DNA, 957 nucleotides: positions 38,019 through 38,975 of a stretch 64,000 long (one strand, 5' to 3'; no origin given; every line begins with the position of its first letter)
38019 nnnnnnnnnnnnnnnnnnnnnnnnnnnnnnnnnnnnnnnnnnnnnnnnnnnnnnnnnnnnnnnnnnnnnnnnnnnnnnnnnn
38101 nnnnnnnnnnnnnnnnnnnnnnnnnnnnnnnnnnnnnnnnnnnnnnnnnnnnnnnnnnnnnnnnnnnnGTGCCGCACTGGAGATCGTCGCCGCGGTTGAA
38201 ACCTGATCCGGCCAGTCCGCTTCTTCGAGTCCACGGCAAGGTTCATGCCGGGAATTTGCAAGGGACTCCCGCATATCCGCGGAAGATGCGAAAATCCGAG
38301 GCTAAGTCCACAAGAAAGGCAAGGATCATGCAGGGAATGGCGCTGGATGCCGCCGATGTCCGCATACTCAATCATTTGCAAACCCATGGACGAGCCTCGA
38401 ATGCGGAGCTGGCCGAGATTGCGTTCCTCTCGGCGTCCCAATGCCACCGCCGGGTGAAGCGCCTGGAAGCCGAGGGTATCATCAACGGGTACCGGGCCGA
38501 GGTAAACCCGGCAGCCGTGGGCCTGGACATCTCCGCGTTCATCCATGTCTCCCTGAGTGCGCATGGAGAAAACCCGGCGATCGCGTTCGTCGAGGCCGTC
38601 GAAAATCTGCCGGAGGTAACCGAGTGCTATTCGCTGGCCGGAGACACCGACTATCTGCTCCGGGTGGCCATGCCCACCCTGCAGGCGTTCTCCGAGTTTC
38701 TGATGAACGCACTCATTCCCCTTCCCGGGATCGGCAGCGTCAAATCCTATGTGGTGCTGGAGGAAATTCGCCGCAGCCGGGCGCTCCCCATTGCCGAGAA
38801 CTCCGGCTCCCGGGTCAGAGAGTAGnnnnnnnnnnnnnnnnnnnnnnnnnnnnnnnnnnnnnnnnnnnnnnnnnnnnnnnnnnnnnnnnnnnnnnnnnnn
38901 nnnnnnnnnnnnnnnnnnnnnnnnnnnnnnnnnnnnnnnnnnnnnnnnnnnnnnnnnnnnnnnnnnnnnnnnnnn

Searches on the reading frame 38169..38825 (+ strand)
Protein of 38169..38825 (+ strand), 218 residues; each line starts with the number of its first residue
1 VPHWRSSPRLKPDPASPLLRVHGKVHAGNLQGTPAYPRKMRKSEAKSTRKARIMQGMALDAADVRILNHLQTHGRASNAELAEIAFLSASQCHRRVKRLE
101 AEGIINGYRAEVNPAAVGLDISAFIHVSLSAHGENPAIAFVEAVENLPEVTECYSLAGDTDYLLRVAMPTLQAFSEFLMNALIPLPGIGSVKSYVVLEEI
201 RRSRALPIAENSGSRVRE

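Call 50: search_protein_families(library=pfam, proteins=[window:38169-38825:+], max_evalue=0.000001)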
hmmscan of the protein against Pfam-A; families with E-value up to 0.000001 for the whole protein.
window:38169-38825:+ (218 aa): 3 families
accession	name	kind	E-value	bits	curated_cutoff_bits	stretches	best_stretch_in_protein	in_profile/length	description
PF01037.27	AsnC_trans_reg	-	1.2e-19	70.4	25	1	126-199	2-73/73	Lrp/AsnC ligand binding domain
PF13412.12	HTH_24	-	1.4e-15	57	21.9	1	59-105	1-47/48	Winged helix-turn-helix DNA-binding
PF13404.12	HTH_AsnC-type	-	4.6e-15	55.6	27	1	59-100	1-42/42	AsnC-type helix-turn-helix domain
